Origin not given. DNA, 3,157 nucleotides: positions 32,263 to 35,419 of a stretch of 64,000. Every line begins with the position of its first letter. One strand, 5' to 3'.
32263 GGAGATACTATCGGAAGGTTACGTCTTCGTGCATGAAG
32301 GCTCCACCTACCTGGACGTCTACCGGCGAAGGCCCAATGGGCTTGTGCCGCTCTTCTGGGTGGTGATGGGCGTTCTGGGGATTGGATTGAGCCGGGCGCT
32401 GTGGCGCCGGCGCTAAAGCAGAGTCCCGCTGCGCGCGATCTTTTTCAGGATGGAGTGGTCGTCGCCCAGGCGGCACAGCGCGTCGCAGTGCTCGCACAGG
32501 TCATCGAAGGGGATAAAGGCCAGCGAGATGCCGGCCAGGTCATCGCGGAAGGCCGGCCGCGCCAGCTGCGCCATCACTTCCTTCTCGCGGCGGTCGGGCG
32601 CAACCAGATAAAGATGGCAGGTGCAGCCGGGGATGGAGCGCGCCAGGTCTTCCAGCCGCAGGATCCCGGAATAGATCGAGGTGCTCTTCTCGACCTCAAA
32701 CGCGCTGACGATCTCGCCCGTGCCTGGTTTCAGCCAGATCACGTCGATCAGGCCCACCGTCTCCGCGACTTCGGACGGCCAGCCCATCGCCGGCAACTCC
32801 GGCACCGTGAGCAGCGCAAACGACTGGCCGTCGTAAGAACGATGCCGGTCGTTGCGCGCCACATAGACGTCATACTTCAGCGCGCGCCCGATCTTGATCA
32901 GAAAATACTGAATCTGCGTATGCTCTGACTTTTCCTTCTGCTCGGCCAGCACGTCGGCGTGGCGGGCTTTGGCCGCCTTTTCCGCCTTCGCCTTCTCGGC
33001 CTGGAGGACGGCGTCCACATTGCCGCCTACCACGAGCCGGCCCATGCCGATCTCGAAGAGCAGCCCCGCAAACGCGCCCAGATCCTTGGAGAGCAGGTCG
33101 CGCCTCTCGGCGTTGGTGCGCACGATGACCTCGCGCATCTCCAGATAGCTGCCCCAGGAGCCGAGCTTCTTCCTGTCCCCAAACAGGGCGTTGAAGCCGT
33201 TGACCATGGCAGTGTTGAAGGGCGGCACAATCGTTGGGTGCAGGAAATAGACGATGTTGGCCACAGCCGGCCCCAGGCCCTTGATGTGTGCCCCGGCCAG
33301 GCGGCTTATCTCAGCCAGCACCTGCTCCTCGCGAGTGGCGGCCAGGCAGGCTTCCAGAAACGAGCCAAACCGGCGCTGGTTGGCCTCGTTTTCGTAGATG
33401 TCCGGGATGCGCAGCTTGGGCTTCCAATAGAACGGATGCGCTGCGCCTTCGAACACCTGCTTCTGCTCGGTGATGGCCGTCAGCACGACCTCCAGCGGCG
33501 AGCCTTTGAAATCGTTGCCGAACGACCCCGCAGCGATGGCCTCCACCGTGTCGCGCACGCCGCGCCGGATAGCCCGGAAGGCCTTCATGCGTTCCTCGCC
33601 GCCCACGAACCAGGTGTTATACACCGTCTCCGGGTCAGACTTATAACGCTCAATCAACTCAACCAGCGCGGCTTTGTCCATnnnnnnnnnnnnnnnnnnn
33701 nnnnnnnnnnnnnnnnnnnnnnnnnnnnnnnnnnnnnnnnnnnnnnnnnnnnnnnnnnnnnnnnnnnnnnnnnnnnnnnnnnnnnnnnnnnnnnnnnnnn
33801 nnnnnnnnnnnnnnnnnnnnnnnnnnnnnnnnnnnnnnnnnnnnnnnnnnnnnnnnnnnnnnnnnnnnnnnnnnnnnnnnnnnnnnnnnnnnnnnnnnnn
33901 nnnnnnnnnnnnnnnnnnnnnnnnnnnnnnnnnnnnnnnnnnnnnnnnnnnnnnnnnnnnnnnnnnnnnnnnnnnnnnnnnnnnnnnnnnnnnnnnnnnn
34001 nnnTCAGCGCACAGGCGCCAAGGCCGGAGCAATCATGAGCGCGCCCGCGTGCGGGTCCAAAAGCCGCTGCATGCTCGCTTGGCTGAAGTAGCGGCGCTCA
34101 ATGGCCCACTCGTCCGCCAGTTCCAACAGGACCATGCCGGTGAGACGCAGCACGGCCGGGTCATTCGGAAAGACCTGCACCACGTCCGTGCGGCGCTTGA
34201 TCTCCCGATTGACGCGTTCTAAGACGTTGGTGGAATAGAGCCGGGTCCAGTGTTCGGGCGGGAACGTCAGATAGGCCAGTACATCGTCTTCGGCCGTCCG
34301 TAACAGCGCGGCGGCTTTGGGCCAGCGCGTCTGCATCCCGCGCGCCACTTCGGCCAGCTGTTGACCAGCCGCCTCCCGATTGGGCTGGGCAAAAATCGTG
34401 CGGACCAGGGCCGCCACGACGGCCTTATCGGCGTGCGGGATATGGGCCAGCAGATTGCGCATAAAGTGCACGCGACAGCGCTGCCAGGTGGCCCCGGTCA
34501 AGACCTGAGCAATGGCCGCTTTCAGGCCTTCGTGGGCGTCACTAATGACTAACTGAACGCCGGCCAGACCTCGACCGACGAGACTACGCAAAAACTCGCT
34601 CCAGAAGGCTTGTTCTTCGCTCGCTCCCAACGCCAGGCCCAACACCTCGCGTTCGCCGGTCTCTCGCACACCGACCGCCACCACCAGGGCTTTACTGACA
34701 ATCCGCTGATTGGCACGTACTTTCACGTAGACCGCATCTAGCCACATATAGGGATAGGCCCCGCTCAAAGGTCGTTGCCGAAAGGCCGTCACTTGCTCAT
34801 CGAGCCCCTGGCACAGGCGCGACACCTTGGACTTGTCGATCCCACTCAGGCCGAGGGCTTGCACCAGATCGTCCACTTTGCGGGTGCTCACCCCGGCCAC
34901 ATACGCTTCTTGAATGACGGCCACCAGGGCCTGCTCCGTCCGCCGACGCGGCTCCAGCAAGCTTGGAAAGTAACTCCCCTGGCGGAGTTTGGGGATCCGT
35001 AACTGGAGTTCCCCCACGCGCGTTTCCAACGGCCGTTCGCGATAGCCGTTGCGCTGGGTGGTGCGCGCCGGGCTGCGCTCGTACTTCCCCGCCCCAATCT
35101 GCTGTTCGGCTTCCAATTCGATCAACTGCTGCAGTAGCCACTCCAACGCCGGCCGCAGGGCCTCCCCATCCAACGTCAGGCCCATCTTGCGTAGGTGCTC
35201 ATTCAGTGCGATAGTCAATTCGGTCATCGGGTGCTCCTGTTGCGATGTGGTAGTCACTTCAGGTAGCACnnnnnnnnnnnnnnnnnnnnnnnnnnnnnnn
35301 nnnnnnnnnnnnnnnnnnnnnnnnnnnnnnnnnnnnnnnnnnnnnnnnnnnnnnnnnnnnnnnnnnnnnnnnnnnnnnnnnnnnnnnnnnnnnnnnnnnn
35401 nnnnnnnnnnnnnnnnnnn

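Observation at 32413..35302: HhH + PD-(D/E)xK nuclease gene with an IS256 element inserted in its promoter region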

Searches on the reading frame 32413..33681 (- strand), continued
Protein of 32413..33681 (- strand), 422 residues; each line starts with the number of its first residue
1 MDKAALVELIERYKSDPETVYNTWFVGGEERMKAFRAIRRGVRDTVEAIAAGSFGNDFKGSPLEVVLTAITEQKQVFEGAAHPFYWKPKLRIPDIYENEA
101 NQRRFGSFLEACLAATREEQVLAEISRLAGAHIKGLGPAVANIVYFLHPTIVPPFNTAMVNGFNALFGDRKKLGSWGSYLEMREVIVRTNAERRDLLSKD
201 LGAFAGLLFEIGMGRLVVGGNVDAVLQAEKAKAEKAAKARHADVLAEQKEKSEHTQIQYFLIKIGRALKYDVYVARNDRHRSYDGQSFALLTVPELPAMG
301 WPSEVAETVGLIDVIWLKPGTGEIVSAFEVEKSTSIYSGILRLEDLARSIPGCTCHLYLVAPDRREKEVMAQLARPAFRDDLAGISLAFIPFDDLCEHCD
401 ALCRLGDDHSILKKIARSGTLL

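Call 91: search_protein_families(library=pfam, proteins=[L009:1120-2382:-, L005:6588-7727:-], max_evalue=0.01)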
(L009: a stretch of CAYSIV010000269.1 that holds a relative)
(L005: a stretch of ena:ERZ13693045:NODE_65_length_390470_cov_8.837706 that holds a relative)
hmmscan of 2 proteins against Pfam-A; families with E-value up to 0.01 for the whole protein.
L009:1120-2382:- (420 aa): 12 families
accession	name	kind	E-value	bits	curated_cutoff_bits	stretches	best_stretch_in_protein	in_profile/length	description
PF02353.26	CMAS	-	3.8e-79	266.3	27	1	165-419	1-227/273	Mycolic acid cyclopropane synthetase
PF13649.12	Methyltransf_25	-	2.7e-16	60.5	27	1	231-325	2-97/97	Methyltransferase domain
PF08241.18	Methyltransf_11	-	1.5e-13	51.6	21.2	1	231-328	1-94/95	Methyltransferase domain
PF08242.18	Methyltransf_12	-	6.5e-13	49.7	30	1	231-327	1-98/98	Methyltransferase domain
PF13489.12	Methyltransf_23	-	8.5e-11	42.3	27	1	216-329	10-116/164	Methyltransferase domain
PF13847.12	Methyltransf_31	-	2e-07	31.3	27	1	225-347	2-127/145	Methyltransferase domain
PF01728.25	FtsJ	-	1e-05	26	24.1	1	214-272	8-67/181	FtsJ-like methyltransferase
PF25371.1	DUF7884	-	6.2e-05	23.6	27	1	59-114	14-71/90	Domain of unknown function (DUF7884)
PF05175.20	MTS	-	0.00016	21.8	23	1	205-299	14-105/170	Methyltransferase small domain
PF06325.19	PrmA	-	0.0018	18.2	22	1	224-332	159-261/296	Ribosomal protein L11 methyltransferase (PrmA)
PF08123.19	DOT1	-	0.0042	17.1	23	1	214-268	30-85/205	Histone methylation protein DOT1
PF07021.18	MetW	-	0.0082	16.2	21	0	224-262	11-49/193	Methionine biosynthesis protein MetW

L005:6588-7727:- (379 aa): 2 families
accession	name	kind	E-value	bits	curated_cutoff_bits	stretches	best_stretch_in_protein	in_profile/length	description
PF02163.28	Peptidase_M50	-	1.2e-22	80.8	27.2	2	48-120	2-100/221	Peptidase family M50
PF00571.33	CBS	-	1.7e-12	47.9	24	1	307-360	1-55/57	CBS domain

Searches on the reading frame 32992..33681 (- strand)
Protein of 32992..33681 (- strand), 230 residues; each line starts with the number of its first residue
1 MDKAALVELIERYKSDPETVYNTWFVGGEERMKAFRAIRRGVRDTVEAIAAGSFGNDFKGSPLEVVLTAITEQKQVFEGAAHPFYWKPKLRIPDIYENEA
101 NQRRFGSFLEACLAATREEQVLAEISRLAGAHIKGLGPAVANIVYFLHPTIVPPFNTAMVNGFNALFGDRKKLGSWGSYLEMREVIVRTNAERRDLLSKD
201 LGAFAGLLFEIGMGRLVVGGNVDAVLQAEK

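Call 71: predict_structure(alignment_id=A5)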
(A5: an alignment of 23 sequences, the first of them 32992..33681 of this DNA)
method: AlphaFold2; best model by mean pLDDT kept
length: 230 residues; sequences in the alignment: 23
mean_pLDDT: 91.4   pTM: 0.89
mean pLDDT of the five models: 91.4, 91.2, 90.8, 90.7, 89.1
residues with pLDDT >= 90: 161; 70-90: 61; 50-70: 8; < 50: 0
segments of 3 or more residues with pLDDT < 50: none
pLDDT, mean of each block of 10 residues (from residue 1): 88 94 84 92 97 90 93 88 71 82 96 97 96 87 97 96 96 93 96 92 96 93 87
secondary structure, 60 per line:
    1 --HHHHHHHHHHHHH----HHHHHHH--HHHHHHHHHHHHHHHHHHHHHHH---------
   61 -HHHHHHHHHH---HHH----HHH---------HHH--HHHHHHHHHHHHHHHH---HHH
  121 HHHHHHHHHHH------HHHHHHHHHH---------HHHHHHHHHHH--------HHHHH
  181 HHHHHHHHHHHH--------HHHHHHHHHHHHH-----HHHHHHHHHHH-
elements in order: H3-15 H20-26 H29-51 H62-71 H99-114 H118-131 H138-147 H157-167 H176-192 H201-213 H219-229

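Call 73: fold_search(model_id=the predicted structure, library=pdb)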
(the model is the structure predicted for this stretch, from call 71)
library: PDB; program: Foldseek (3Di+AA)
matches with E <= 10: 220; with E <= 0.001: 0
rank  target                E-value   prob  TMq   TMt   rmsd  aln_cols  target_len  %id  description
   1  8dwf_A                1.0e-01  0.75  0.29  0.21  13.6       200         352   14  Glycosylase MutY variant E43S in complex with DNA containing d(8-oxo-G) paired with substrate adenine (released 2023-08-09)
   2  8dw0_A                1.1e-01  0.75  0.29  0.21  13.4       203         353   14  Glycosylase MutY variant N146S in complex with DNA containing d(8-oxo-G) paired with an enzyme-generated abasic site ( (released 2022-11-30)
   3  5kn8_A                1.2e-01  0.66  0.29  0.30  14.0       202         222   19  MutY N-terminal domain in complex with undamaged DNA (released 2017-02-08)
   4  6u7t_A                1.4e-01  0.69  0.29  0.22  13.1       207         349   15  MutY adenine glycosylase bound to DNA containing a transition state analog (1N) paired with d(8-oxo-G) (released 2019-10-02)
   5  8dwd_A                1.4e-01  0.63  0.28  0.21  13.4       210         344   14  Adenine glycosylase MutY variant E43S in complex with DNA containing d(8-oxo-G) paired with an AP site generated by th (released 2023-08-09)
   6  3fhg                  2.3e-01  0.66  0.34  0.37  11.3       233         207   10  Crystal structure of Sulfolobus solfataricus 8-oxoguanine DNA glycosylase (SsOgg) (released 2009-05-19)
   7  6q0c_A                2.5e-01  0.66  0.33  0.26  10.0       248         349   10  MutY adenine glycosylase bound to DNA containing a transition state analog (1N) paired with undamaged dG (released 2019-08-28)
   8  1vrl_A                3.3e-01  0.54  0.31  0.23  13.8       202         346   14  MutY adenine glycosylase in complex with DNA and soaked adenine free base (released 2005-03-22)
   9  7wgu_B                6.0e-01  0.07  0.16  0.12  16.9       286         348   13  Crystal structure of metal-binding protein EfeO from Escherichia coli (released 2022-12-14)
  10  2fez                  6.9e-01  0.14  0.17  0.12  17.9       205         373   16  Mycobacterium tuberculosis EmbR (released 2006-01-24)
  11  9dze_f                7.3e-01  0.13  0.21  0.19  19.7       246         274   11  Computationally Designed Bifaceted Protein Nanomaterial pD5-14 (released 2024-10-30)
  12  1weg                  8.3e-01  0.28  0.28  0.29   9.6       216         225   12  Catalytic Domain Of Muty From Escherichia Coli K142A Mutant (released 2004-09-21)
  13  2ff4_A                9.2e-01  0.12  0.17  0.12  17.8       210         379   15  Mycobacterium tuberculosis EmbR in complex with low affinity phosphopeptide (released 2006-01-24)
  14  2dwk                  9.6e-01  0.16  0.21  0.28  14.4       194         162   12  Crystal structure of the RUN domain of mouse Rap2 interacting protein x (released 2006-08-29)
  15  9dze_K                1.1e+00  0.08  0.16  0.13  20.5       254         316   15  Computationally Designed Bifaceted Protein Nanomaterial pD5-14 (released 2024-10-30)
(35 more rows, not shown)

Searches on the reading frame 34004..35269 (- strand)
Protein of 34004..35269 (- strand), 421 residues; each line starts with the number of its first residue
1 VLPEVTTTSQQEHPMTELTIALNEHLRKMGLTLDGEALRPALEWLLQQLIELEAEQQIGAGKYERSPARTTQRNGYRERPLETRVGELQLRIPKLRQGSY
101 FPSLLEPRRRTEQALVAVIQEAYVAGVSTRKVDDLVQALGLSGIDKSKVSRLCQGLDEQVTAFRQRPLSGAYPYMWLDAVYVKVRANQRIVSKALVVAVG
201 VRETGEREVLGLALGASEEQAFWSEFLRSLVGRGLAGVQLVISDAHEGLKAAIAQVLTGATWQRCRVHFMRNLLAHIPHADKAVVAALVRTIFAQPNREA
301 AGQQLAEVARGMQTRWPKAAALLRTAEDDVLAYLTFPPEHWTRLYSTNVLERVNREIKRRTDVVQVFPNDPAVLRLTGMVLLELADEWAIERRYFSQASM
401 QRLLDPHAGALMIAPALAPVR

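Call 3: search_protein_families(library=pfam, proteins=[window:34004-35269:-], max_evalue=1)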
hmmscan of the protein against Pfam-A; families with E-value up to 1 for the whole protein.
window:34004-35269:- (421 aa): 2 families
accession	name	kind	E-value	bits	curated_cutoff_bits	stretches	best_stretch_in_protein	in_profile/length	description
PF00872.24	Transposase_mut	-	3.3e-129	431.5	21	1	25-389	13-377/379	Transposase, Mutator family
PF10551.15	MULE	-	7.9e-08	33.1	27.6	1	192-272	14-99/99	MULE transposase domain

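Call 4: search_protein_families(library=ncbifam, proteins=[window:34004-35269:-], max_evalue=1)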
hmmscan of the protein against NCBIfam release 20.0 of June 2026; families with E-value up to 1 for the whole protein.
window:34004-35269:- (421 aa): 5 families
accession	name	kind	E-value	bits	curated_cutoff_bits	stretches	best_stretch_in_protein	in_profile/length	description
NF033543.2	transpos_IS256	equivalog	8.5e-114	380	150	1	55-382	2-336/338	IS256 family transposase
NF041731.2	transpos_ISH6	equivalog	8.4e-25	87.4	240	2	11-273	11-266/414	ISH6 family transposase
NF033587.1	transpos_IS6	equivalog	1.2e-05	25.1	125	1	108-300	3-186/202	IS6 family transposase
NF033544.1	transpos_IS1249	exception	5.6e-05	22.5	300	1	202-277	114-181/382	IS1249 family transposase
NF033572.1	transpos_ISKra4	equivalog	0.003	16.7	205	1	36-170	30-169/422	ISKra4 family transposase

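Call 51: find_encoding_contigs(protein=window:34004-35227:-, flank=1500, max_places=10)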
Protein window:34004-35227:- (407 aa): 10 contigs read that carry it; 3 places shown.
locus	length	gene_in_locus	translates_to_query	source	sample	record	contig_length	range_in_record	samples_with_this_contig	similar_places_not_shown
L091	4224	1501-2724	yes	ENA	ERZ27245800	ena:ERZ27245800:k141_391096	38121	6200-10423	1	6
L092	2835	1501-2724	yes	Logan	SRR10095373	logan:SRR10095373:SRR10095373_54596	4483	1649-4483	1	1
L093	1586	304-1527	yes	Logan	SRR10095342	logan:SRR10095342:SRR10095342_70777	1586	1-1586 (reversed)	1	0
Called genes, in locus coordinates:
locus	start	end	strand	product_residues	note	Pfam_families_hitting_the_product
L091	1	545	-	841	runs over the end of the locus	PF00403:HMA (weak), PF00122:E1-E2_ATPase, PF00702:Hydrolase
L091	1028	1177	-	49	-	-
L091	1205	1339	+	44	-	-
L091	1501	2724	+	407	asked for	PF00872:Transposase_mut, PF10551:MULE (weak)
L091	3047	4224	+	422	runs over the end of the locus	PF27126:NmeDI_C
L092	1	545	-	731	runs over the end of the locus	?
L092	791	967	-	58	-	-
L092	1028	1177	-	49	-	-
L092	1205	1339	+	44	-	-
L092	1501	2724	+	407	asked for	PF00872:Transposase_mut, PF10551:MULE (weak)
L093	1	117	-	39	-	?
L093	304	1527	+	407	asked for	PF00872:Transposase_mut, PF10551:MULE (weak)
